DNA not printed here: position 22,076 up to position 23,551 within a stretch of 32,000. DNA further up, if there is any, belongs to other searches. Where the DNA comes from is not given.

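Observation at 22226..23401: NifB paralog with the radical-SAM cysteine triad erased, embedded between nifK and nifE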

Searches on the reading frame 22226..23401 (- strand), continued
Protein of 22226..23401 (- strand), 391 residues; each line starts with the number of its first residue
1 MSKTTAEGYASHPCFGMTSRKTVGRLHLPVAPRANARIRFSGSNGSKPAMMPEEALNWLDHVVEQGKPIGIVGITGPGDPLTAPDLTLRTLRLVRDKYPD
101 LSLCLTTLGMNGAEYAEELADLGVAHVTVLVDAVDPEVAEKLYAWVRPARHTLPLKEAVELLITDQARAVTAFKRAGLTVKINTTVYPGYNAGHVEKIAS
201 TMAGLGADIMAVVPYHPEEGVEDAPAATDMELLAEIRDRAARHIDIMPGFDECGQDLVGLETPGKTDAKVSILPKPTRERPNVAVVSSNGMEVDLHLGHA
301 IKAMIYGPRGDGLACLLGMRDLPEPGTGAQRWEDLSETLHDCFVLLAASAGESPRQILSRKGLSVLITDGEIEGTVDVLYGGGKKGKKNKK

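Call 24: search_protein_representatives(protein=window:22226-23401:-)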
Query: 391 residues. Proteins with E-value up to 0.001 (for the whole library): 983; up to 1e-10: 610; up to 1e-30: 210. The best 150 are listed.
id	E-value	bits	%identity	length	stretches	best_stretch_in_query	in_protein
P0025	2.9e-174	596.1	67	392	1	7-389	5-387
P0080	2.5e-141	487.7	79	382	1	1-276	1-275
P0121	1.2e-109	383.4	52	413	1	10-388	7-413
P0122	1.2e-107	376.8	51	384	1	20-388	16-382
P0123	5.9e-106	371.2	49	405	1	12-388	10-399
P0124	1.4e-105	370.0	50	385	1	20-389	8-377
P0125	1.1e-102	360.5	49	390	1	21-388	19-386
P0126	1.5e-102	360.0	47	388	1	8-390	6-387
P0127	1.8e-101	356.5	51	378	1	25-388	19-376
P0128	4.2e-101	355.3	52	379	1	26-390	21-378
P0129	6.6e-101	354.6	49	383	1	26-389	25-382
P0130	3.7e-97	342.3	50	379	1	23-388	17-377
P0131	4.7e-97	341.9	48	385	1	24-388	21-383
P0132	5.2e-97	341.8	46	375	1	11-389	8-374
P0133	4.6e-96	338.7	47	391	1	8-387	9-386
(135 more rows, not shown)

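Call 31: find_homologous_proteins(query=A1, max_evalue=1e-20)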
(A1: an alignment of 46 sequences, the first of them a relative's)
Query A1 (46 sequences) (378 aa, profile of the alignment): 934 proteins with E <= 1e-20 among 8000 candidates; the best 120 are listed.
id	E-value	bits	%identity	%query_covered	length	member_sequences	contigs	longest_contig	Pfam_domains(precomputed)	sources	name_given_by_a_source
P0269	3.4e-151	522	53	94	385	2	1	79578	PF04055.28,PF02579.23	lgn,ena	-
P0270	8.4e-150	517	59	99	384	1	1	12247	PF04055.28,PF02579.23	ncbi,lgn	-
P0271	1.9e-149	516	49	93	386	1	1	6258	PF02579.23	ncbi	-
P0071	3.1e-149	516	54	93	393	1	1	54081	PF04055.28,PF02579.23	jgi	jgi:nitrogen fixation protein NifB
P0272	1.3e-148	513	52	95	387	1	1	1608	PF04055.28,PF02579.23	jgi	jgi:nitrogen fixation protein NifB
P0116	1.6e-148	513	52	95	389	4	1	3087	PF04055.28,PF02579.23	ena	-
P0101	3.8e-148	512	54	93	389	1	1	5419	PF04055.28,PF02579.23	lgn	-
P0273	8.1e-148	511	54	95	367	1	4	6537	PF04055.28,PF02579.23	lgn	-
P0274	1.6e-147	510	58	96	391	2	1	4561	PF04055.28,PF02579.23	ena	-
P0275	3.0e-147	509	61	99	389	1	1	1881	PF04055.28,PF02579.23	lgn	-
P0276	4.7e-147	508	49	92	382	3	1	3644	PF04055.28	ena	-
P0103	5.1e-147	508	51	93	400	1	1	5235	PF04055.28,PF02579.23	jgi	-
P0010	7.7e-147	508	51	93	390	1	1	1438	PF04055.28,PF02579.23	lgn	-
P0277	9.0e-147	507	51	95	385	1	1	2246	-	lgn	-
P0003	9.2e-147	507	51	93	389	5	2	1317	PF04055.28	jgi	jgi:nitrogen fixation protein NifB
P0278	1.3e-146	507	51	98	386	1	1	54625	PF04055.28,PF02579.23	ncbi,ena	-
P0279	1.5e-146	507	50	96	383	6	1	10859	PF04055.28,PF02579.23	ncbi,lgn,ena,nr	ncbi:MAG: radical SAM protein [Proteobacteria bacterium]|nr:radical SAM protein [Pseudomonadota bact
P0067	1.7e-146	507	51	94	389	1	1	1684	PF04055.28,PF02579.23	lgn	-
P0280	1.8e-146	506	52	93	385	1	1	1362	PF04055.28,PF02579.23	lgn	-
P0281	2.1e-146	506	49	99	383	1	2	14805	PF04055.28,PF02579.23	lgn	-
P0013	2.2e-146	506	53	95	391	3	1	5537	PF04055.28,PF02579.23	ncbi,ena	-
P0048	2.8e-146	506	51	93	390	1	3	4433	PF04055.28,PF02579.23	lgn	-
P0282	3.3e-146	506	51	94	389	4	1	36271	PF04055.28,PF02579.23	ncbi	ncbi:MAG: radical SAM protein [Pseudomonadota bacterium]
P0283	5.1e-146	505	51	93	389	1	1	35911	PF04055.28,PF02579.23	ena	-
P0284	5.4e-146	505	50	93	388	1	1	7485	PF04055.28,PF02579.23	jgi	-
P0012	6.2e-146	505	52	95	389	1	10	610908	PF04055.28,PF02579.23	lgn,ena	-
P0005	6.3e-146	505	49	93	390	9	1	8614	PF04055.28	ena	-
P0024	6.7e-146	505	49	93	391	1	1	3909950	PF04055.28,PF02579.23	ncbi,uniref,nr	ncbi:radical SAM protein [Pseudodesulfovibrio cashew]|uniref:Radical SAM protein n=1 Tax=Pseudodesul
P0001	9.8e-146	504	50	93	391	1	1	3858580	PF04055.28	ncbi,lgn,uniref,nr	ncbi:Radical SAM domain protein [Pseudodesulfovibrio mercurii]|uniref:Radical SAM domain protein n=1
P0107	1.2e-145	504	51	93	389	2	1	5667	PF04055.28,PF02579.23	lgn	-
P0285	1.2e-145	504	54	95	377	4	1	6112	PF04055.28,PF02579.23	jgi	jgi:nitrogen fixation protein NifB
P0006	1.3e-145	504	50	93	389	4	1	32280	PF04055.28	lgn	-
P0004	1.5e-145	503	50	93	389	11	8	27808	PF04055.28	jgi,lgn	jgi:nitrogen fixation protein NifB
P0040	1.5e-145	503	49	95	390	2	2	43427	PF04055.28,PF02579.23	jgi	jgi:nitrogen fixation protein NifB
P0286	1.6e-145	503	51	92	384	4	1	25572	PF04055.28,PF02579.23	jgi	jgi:nitrogen fixation protein NifB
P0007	1.8e-145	503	50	93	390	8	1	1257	PF04055.28,PF02579.23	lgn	-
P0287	1.9e-145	503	51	93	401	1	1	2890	PF04055.28,PF02579.23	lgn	-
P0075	1.9e-145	503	52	95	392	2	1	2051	PF04055.28,PF02579.23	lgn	-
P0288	2.0e-145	503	51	94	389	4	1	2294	PF04055.28,PF02579.23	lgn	-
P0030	2.4e-145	503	53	95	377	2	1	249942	PF04055.28,PF02579.23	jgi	jgi:nitrogen fixation protein NifB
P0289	3.0e-145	502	52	92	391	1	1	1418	PF04055.28,PF02579.23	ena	-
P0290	3.0e-145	502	53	93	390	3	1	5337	PF04055.28,PF02579.23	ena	-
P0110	3.1e-145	502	52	94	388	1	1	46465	PF02579.23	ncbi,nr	ncbi:MAG: hypothetical protein L3J03_03955 [Desulfobacterales bacterium]|nr:hypothetical protein [De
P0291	3.3e-145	502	50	95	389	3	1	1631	PF04055.28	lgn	-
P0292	3.8e-145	502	52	92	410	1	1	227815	PF04055.28,PF02579.23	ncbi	-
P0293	4.0e-145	502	51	93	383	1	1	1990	PF04055.28,PF02579.23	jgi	jgi:nitrogen fixation protein NifB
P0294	4.0e-145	502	50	94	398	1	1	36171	PF04055.28,PF02579.23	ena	-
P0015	4.2e-145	502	52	95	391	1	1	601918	PF04055.28,PF02579.23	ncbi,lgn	ncbi:MAG: radical SAM protein [Pseudodesulfovibrio sp.]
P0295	4.3e-145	502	51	93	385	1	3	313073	PF04055.28,PF02579.23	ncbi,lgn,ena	-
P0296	5.6e-145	502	51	95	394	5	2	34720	PF04055.28,PF02579.23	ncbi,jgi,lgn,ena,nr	ncbi:MAG: radical SAM protein [Proteobacteria bacterium]|nr:radical SAM protein [Pseudomonadota bact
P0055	6.4e-145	501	50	93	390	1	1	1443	PF04055.28,PF02579.23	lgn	-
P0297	6.4e-145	501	52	94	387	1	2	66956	PF04055.28,PF02579.23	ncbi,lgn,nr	ncbi:MAG: radical SAM protein [Proteobacteria bacterium]|nr:radical SAM protein [Pseudomonadota bact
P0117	6.5e-145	501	52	97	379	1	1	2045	PF04055.28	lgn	-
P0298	1.0e-144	501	49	92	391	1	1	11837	PF04055.28,PF02579.23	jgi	-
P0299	1.0e-144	501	49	99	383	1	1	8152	PF04055.28,PF02579.23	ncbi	-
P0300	1.1e-144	501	51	92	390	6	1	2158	PF02579.23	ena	-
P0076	1.1e-144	501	52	94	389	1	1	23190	PF04055.28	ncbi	-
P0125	1.3e-144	500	48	93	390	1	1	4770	PF04055.28,PF02579.23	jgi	-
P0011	1.4e-144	500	47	93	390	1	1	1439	PF04055.28,PF02579.23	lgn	-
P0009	2.1e-144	500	46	93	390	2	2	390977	PF04055.28,PF02579.23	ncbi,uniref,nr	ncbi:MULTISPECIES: radical SAM protein [unclassified Pseudodesulfovibrio]|uniref:NifB/NifX family mo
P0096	2.1e-144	500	49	94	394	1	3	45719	PF04055.28,PF02579.23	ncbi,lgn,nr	ncbi:MAG: radical SAM protein [Desulfobulbaceae bacterium]|nr:radical SAM protein [Desulfobulbaceae 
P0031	2.2e-144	500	51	93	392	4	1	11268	PF04055.28,PF02579.23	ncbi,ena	-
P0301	2.3e-144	500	53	95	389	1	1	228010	PF04055.28,PF02579.23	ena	-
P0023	3.0e-144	499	49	93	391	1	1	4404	PF04055.28,PF02579.23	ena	-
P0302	3.6e-144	499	58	100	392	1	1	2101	PF04055.28,PF02579.23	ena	-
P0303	4.0e-144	499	51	95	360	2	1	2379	PF04055.28,PF02579.23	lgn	-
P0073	4.2e-144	499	50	94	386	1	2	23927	PF04055.28,PF02579.23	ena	-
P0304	4.6e-144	499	46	100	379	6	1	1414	PF02579.23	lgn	-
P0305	4.8e-144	499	50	94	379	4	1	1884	PF04055.28,PF02579.23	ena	-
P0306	6.0e-144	498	52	92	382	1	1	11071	PF04055.28,PF02579.23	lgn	-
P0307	6.6e-144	498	52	95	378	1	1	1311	PF04055.28,PF02579.23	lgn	-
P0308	6.7e-144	498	49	92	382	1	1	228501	PF04055.28,PF02579.23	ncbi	-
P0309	6.7e-144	498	48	94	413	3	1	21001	PF04055.28,PF02579.23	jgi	jgi:nitrogen fixation protein NifB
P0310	7.3e-144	498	52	95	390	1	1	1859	PF04055.28,PF02579.23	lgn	-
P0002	7.3e-144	498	50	93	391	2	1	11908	PF04055.28,PF02579.23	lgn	-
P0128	8.6e-144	498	48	98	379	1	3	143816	PF04055.28,PF02579.23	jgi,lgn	jgi:nitrogen fixation protein NifB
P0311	1.0e-143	497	51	95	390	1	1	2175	PF04055.28,PF02579.23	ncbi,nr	ncbi:MAG: radical SAM protein [Desulfocapsaceae bacterium]|nr:radical SAM protein [Desulfocapsaceae 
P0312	1.0e-143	497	50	92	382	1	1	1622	PF04055.28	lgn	-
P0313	1.1e-143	497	48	95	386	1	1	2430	PF04055.28,PF02579.23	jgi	jgi:nitrogen fixation protein NifB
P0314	1.1e-143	497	50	94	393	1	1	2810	PF04055.28,PF02579.23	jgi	jgi:nitrogen fixation protein NifB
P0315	1.1e-143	497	50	92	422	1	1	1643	PF04055.28,PF02579.23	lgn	-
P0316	1.2e-143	497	51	95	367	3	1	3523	PF04055.28,PF02579.23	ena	-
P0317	1.4e-143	497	49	95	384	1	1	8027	PF02579.23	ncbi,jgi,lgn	-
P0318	1.4e-143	497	49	99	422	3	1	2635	PF04055.28,PF02579.23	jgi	jgi:nitrogen fixation protein NifB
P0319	1.9e-143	497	55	97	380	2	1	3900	PF04055.28,PF02579.23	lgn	-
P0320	2.0e-143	496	51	92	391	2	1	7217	PF04055.28,PF02579.23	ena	-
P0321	2.1e-143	496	48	97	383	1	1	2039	PF04055.28,PF02579.23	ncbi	-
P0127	2.3e-143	496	100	100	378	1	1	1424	PF04055.28,PF02579.23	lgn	-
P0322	2.3e-143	496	51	97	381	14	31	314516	PF04055.28,PF02579.23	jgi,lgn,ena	-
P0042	2.5e-143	496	48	95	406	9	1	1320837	PF04055.28,PF02579.23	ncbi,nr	ncbi:radical SAM protein [Pseudodesulfovibrio senegalensis]|nr:radical SAM protein [Pseudodesulfovib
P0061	2.8e-143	496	49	96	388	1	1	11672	PF04055.28,PF02579.23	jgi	-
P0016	3.2e-143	496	46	93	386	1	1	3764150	PF04055.28,PF02579.23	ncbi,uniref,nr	ncbi:radical SAM protein [Pseudodesulfovibrio sediminis]|uniref:Nitrogenase cofactor biosynthesis pr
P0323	3.3e-143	496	52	92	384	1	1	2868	PF04055.28,PF02579.23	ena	-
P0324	3.5e-143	496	51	96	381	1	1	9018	PF04055.28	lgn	-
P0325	4.0e-143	495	49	95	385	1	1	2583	PF04055.28,PF02579.23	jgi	jgi:nitrogen fixation protein NifB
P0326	4.4e-143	495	52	95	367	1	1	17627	PF04055.28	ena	-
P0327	4.5e-143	495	43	92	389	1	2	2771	PF02579.23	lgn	-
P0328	4.7e-143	495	48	94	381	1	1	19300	PF04055.28,PF02579.23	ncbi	-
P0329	5.4e-143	495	90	97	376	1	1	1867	PF04055.28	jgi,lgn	-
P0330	5.5e-143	495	50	94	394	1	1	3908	PF04055.28,PF02579.23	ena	-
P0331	5.6e-143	495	53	97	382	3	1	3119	PF04055.28,PF02579.23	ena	-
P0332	5.8e-143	495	49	95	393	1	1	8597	PF04055.28,PF02579.23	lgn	-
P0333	5.8e-143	495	52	92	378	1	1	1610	PF04055.28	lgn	-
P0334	6.2e-143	495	53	96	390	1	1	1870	PF04055.28,PF02579.23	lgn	-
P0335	6.4e-143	495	50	94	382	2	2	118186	PF04055.28,PF02579.23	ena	-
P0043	8.0e-143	494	46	96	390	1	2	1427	PF04055.28,PF02579.23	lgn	-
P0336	9.3e-143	494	47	99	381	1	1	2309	PF02579.23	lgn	-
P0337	9.9e-143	494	50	96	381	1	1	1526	PF04055.28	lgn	-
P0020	1.1e-142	494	48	96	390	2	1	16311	PF04055.28,PF02579.23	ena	-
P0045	1.1e-142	494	51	94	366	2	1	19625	PF04055.28,PF02579.23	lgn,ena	-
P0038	1.1e-142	494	49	96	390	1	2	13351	PF04055.28,PF02579.23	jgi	jgi:nitrogen fixation protein NifB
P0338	1.2e-142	494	49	95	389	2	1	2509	PF04055.28,PF02579.23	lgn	-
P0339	1.3e-142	494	48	95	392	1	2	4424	PF04055.28,PF02579.23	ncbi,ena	-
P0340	1.4e-142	494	49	96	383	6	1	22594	PF04055.28,PF02579.23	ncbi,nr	ncbi:MAG: radical SAM protein [Proteobacteria bacterium]|nr:radical SAM protein [Pseudomonadota bact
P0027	1.4e-142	494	49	95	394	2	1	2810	PF04055.28,PF02579.23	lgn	-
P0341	1.5e-142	494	51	92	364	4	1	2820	PF02579.23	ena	-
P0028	1.5e-142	494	47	96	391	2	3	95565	PF04055.28,PF02579.23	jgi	-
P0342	1.6e-142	493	53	94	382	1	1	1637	PF04055.28,PF02579.23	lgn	-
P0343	2.0e-142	493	48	96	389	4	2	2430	PF02579.23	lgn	-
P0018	2.5e-142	493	48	94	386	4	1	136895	PF04055.28,PF02579.23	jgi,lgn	jgi:nitrogen fixation protein NifB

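Call 32: find_encoding_contigs(protein=P0128, flank=10000, max_places=2)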
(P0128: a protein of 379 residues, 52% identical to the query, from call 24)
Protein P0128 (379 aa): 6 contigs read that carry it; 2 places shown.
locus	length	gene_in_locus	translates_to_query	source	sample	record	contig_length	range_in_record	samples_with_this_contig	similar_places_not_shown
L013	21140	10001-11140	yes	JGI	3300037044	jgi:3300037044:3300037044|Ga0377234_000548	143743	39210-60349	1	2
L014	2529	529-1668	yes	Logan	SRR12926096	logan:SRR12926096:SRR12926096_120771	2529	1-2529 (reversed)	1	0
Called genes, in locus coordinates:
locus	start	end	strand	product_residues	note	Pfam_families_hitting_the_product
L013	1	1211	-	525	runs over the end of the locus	PF01654:Cyt_bd_oxida_I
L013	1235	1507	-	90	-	PF14899:DUF4492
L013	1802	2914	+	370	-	PF00682:HMGL-like, PF22617:HCS_D2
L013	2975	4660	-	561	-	PF01590:GAF, PF13185:GAF_2, PF00158:Sigma54_activat, PF14532:Sigma54_activ_2, PF07728:AAA_5 (weak), PF25601:AAA_lid_14, PF02954:HTH_8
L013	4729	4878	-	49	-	-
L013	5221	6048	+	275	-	PF00142:Fer4_NifH, PF01656:CbiA, PF02374:ArsA_ATPase (weak), PF10609:ParA (faint), PF13614:AAA_31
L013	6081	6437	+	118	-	PF00543:P-II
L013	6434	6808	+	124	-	PF00543:P-II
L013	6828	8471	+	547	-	PF00148:Oxidored_nitro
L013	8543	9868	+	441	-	PF00148:Oxidored_nitro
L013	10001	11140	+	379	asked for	PF04055:Radical_SAM (weak), PF02579:Nitro_FeMo-Co (weak)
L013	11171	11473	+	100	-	-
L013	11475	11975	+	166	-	PF00583:Acetyltransf_1, PF13673:Acetyltransf_10 (weak), PF13508:Acetyltransf_7, PF08445:FR47 (weak)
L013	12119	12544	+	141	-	-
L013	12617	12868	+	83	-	-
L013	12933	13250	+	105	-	-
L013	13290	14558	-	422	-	PF04055:Radical_SAM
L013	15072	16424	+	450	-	PF00148:Oxidored_nitro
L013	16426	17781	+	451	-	PF00148:Oxidored_nitro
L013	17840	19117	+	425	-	PF04055:Radical_SAM, PF02579:Nitro_FeMo-Co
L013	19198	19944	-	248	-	PF01058:Oxidored_q6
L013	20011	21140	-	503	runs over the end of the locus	PF00346:Complex1_49kDa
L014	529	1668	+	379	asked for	PF04055:Radical_SAM (weak), PF02579:Nitro_FeMo-Co (weak)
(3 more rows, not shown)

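Call 33: find_encoding_contigs(protein=P0322, flank=10000, max_places=2)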
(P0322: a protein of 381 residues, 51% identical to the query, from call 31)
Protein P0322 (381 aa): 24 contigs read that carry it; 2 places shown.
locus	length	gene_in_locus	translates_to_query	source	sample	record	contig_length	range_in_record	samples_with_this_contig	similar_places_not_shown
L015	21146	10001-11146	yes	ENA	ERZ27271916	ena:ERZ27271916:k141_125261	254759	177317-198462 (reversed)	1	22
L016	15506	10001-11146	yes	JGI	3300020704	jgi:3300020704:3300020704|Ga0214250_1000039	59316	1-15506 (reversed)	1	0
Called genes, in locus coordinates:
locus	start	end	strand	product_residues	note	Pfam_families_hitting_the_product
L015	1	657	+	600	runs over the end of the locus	PF00481:PP2C, PF13672:PP2C_2, PF07228:SpoIIE (faint), PF00069:Pkinase, PF07714:PK_Tyr_Ser-Thr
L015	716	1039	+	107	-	PF02694:UPF0060 (weak)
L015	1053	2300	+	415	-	PF00909:Ammonium_transp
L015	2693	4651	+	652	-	-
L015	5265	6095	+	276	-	PF00142:Fer4_NifH, PF01656:CbiA, PF02374:ArsA_ATPase (weak), PF10609:ParA (weak), PF13614:AAA_31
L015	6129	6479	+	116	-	PF00543:P-II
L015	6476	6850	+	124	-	PF00543:P-II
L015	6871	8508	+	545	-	PF00148:Oxidored_nitro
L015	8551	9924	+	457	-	PF00148:Oxidored_nitro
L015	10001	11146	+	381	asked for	PF04055:Radical_SAM, PF02579:Nitro_FeMo-Co (weak)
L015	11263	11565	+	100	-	-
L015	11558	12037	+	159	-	PF00583:Acetyltransf_1, PF13673:Acetyltransf_10, PF13508:Acetyltransf_7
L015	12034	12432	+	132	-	-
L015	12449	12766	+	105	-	-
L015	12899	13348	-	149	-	PF24295:DUF7480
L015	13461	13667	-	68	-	-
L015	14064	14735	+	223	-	-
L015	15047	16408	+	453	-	PF00148:Oxidored_nitro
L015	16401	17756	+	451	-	PF00148:Oxidored_nitro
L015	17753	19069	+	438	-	PF04055:Radical_SAM, PF02579:Nitro_FeMo-Co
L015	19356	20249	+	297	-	PF00892:EamA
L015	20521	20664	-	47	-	-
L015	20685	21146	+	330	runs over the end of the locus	PF00378:ECH_1, PF16113:ECH_2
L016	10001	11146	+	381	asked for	PF04055:Radical_SAM, PF02579:Nitro_FeMo-Co (weak)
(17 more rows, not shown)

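Call 34: find_encoding_contigs(protein=P0308, flank=10000, max_places=2)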
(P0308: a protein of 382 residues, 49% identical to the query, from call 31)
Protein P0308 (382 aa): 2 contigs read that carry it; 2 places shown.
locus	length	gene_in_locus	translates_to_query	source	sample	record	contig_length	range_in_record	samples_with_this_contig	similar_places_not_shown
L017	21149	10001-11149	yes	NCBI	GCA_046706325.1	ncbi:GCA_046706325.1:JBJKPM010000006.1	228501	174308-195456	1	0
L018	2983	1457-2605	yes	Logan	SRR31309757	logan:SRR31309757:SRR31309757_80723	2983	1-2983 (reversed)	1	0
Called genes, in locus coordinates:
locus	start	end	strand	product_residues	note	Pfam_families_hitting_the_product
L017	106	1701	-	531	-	PF13185:GAF_2, PF01590:GAF, PF13492:GAF_3 (faint), PF00158:Sigma54_activat, PF14532:Sigma54_activ_2, PF07728:AAA_5, PF25601:AAA_lid_14, PF02954:HTH_8, +1 more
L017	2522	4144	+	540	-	PF00909:Ammonium_transp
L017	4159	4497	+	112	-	PF00543:P-II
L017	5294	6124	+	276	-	PF00142:Fer4_NifH, PF01656:CbiA, PF02374:ArsA_ATPase (weak), PF10609:ParA (weak), PF13614:AAA_31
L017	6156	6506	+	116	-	PF00543:P-II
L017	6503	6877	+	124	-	PF00543:P-II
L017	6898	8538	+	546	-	PF00148:Oxidored_nitro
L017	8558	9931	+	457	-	PF00148:Oxidored_nitro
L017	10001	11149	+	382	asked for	PF04055:Radical_SAM, PF02579:Nitro_FeMo-Co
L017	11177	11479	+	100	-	-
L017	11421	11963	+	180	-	PF00583:Acetyltransf_1, PF13673:Acetyltransf_10, PF13508:Acetyltransf_7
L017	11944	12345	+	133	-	PF05168:HEPN (weak)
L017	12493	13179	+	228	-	-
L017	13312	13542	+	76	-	-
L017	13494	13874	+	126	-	PF07238:PilZ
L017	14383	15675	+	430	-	PF00148:Oxidored_nitro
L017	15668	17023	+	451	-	PF00148:Oxidored_nitro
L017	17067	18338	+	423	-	PF04055:Radical_SAM, PF02579:Nitro_FeMo-Co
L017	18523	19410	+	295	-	PF00892:EamA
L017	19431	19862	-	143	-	PF03692:CxxCxxCC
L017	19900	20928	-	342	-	PF00850:Hist_deacetyl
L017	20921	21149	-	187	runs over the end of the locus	PF13302:Acetyltransf_3, PF13420:Acetyltransf_4 (weak), PF00583:Acetyltransf_1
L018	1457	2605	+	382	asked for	PF04055:Radical_SAM, PF02579:Nitro_FeMo-Co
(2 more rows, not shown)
